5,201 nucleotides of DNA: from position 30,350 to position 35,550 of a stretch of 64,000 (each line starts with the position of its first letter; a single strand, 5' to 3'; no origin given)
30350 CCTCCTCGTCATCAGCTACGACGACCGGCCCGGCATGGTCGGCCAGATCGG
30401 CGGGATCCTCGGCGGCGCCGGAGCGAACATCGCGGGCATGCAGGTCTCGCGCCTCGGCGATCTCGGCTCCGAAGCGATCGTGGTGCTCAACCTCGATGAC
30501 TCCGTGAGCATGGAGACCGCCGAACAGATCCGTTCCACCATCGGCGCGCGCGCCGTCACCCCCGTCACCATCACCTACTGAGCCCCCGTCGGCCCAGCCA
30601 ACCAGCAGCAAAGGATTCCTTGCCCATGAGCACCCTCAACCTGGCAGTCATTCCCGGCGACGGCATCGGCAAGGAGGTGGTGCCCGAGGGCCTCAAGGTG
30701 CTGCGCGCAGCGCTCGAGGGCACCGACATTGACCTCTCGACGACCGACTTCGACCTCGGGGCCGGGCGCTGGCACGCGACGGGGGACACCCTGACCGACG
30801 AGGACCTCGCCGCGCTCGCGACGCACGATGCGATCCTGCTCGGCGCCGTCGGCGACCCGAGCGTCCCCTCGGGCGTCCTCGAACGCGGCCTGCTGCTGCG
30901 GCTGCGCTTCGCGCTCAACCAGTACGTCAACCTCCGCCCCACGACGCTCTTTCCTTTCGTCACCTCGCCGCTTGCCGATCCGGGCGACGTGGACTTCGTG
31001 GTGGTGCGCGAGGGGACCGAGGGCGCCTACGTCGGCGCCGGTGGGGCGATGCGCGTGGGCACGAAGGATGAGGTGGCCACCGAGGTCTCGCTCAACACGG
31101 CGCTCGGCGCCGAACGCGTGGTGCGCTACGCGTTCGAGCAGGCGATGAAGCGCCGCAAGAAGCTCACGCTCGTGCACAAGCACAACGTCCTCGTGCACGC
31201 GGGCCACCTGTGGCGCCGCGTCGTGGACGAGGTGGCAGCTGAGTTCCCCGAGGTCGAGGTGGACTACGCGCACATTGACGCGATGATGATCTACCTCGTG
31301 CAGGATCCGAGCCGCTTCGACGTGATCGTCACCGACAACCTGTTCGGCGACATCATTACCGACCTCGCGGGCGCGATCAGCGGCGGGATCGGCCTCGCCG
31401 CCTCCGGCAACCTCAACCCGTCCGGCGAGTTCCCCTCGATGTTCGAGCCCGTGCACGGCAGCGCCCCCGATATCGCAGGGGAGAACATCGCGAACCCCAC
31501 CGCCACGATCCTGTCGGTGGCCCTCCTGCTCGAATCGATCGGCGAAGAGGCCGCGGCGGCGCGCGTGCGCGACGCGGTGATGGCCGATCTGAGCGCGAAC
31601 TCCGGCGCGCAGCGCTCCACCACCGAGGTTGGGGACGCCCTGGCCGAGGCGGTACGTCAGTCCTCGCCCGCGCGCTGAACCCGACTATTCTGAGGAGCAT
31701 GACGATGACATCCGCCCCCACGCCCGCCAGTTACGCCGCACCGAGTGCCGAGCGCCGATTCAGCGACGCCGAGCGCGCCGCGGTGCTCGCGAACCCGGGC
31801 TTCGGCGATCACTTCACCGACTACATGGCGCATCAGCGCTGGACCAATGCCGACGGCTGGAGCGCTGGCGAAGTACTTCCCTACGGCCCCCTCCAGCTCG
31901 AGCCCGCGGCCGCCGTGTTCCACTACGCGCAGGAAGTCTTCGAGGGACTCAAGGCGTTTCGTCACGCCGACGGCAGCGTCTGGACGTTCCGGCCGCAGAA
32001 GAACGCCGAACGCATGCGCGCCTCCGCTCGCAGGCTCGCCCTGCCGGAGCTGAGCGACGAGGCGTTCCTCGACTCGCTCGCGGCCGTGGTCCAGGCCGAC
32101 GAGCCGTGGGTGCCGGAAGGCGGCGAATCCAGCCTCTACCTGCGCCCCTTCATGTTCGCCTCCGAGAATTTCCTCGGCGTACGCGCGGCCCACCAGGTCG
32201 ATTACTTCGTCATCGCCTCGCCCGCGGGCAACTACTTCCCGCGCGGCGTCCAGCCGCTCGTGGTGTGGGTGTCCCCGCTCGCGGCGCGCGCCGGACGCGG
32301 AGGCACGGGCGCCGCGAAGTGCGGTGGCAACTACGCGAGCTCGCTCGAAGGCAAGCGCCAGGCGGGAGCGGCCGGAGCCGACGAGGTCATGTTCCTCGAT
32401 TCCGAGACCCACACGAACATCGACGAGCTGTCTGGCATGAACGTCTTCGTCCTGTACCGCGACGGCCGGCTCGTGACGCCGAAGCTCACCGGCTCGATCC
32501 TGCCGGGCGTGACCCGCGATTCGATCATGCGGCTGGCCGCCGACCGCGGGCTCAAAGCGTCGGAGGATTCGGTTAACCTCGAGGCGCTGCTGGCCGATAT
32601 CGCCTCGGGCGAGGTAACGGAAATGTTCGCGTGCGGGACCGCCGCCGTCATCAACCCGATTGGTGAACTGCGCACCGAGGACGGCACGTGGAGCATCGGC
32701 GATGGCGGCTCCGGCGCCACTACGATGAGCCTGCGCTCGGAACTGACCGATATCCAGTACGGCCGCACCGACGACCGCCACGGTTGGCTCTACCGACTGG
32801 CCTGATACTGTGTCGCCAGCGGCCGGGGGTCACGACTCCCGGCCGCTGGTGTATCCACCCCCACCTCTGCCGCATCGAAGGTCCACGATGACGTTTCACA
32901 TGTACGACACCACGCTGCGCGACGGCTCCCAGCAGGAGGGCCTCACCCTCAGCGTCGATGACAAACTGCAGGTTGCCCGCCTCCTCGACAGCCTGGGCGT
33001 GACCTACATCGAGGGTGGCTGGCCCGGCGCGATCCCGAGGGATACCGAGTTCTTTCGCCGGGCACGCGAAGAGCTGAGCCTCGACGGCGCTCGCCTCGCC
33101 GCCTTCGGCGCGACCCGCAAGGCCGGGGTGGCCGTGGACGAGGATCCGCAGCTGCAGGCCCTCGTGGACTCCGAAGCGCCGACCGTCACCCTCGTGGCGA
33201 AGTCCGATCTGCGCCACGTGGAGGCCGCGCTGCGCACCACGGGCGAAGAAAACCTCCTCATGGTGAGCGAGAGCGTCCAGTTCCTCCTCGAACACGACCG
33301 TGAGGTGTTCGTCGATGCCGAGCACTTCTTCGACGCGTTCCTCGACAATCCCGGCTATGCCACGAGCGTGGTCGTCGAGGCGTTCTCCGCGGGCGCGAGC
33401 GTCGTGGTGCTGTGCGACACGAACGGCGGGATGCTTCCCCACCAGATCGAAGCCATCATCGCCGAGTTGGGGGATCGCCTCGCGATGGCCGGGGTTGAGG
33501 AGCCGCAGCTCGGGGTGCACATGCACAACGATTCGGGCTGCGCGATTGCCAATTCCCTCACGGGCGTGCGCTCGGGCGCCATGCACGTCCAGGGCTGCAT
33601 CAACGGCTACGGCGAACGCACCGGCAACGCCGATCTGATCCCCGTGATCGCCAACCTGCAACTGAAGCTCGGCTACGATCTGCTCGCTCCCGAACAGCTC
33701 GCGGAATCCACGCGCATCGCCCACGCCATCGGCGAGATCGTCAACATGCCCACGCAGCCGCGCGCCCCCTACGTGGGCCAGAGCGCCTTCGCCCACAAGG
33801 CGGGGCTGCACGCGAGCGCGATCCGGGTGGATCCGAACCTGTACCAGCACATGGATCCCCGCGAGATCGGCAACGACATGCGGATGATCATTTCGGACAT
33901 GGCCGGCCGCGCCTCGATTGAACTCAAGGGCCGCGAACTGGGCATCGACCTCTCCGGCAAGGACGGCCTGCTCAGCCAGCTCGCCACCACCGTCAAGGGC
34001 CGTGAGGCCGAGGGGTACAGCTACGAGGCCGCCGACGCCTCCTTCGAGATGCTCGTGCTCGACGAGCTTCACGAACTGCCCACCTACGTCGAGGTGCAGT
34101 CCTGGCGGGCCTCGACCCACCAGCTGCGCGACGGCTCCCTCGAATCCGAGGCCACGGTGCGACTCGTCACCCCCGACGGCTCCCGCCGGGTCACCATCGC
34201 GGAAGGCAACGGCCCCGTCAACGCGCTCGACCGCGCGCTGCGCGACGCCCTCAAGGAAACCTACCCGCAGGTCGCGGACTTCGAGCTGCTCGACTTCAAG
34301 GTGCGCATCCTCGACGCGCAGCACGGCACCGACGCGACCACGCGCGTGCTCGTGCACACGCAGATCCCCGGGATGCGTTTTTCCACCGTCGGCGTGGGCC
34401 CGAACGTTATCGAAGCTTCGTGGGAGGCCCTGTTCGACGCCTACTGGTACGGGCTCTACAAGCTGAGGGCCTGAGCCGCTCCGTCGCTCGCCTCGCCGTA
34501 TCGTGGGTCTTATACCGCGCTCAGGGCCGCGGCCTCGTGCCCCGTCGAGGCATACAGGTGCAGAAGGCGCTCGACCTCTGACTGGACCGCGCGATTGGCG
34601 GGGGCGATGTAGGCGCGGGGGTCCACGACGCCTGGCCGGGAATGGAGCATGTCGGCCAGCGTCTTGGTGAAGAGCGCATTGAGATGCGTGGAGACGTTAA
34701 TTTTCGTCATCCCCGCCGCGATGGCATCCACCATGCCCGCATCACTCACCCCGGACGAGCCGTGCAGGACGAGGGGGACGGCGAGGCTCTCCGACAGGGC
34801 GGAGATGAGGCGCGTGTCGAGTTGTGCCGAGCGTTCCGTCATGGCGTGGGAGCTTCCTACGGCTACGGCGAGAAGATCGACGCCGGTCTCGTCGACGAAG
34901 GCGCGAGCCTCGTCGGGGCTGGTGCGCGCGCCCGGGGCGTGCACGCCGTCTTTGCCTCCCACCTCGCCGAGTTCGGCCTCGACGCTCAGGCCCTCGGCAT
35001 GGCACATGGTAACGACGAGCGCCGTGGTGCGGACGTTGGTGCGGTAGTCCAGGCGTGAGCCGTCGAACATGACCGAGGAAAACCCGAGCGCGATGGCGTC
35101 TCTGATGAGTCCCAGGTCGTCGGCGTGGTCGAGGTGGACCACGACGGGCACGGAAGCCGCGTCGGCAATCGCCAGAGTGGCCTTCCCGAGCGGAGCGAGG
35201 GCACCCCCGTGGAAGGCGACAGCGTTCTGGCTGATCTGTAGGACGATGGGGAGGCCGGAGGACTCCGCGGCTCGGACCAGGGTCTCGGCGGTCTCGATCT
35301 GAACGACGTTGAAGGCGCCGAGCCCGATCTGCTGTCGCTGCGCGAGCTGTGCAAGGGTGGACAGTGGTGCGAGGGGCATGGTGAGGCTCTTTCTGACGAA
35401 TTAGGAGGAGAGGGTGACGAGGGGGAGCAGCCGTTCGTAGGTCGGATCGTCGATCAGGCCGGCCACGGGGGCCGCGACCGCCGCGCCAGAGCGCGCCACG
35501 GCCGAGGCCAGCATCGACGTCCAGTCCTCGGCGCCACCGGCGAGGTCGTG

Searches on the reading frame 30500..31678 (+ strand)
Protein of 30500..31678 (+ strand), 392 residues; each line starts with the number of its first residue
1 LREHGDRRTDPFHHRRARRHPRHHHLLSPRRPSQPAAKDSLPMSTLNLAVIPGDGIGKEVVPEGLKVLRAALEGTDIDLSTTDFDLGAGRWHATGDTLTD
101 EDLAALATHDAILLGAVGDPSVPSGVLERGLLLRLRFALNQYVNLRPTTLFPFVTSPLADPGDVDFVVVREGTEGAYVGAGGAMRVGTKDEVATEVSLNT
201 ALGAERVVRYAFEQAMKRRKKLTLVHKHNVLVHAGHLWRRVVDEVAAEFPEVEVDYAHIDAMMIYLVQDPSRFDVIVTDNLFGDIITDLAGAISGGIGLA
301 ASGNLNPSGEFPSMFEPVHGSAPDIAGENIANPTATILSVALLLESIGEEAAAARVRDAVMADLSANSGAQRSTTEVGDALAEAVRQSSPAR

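Call 34: search_protein_families(library=pfam, max_evalue=0.00001, proteins=[window:30500-31678:+])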
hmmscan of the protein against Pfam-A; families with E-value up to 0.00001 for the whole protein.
window:30500-31678:+ (392 aa): 1 family
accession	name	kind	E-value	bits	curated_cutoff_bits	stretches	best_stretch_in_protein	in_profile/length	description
PF00180.25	Iso_dh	-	3.9e-92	309.6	27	1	48-367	2-326/348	Isocitrate/isopropylmalate dehydrogenase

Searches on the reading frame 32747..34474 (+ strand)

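Call 34: search_protein_families(library=pfam, max_evalue=0.00001, proteins=[window:32747-34474:+])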
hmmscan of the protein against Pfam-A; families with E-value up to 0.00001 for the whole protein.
window:32747-34474:+ (575 aa): 3 families
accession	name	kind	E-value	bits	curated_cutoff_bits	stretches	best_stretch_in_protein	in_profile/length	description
PF00682.25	HMGL-like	-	3.3e-43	148.4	29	1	51-307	3-242/260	HMGL-like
PF08502.15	LeuA_dimer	-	1.9e-23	83.2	24.9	1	428-566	2-127/131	LeuA allosteric (dimerisation) domain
PF22617.1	HCS_D2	-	1.8e-12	47.9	27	1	343-405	2-65/82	Homocitrate synthase post-HMGL domain-like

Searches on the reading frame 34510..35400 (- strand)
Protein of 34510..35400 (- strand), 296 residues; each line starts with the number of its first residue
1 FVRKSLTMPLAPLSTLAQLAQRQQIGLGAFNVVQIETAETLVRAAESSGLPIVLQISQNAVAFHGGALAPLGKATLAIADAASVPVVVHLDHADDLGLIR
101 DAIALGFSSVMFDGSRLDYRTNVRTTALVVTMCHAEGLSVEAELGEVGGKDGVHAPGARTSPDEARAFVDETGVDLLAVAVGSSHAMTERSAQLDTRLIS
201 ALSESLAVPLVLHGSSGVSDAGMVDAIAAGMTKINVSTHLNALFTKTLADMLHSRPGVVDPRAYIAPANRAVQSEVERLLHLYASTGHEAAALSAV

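Call 34: search_protein_families(library=pfam, max_evalue=0.00001, proteins=[window:34510-35400:-])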
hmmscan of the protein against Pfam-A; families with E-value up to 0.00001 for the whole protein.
window:34510-35400:- (296 aa): 1 family
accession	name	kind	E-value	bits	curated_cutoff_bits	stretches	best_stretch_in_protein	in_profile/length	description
PF01116.26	F_bP_aldolase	-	1.2e-80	271.5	25.5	1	15-287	5-276/277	Fructose-bisphosphate aldolase class-II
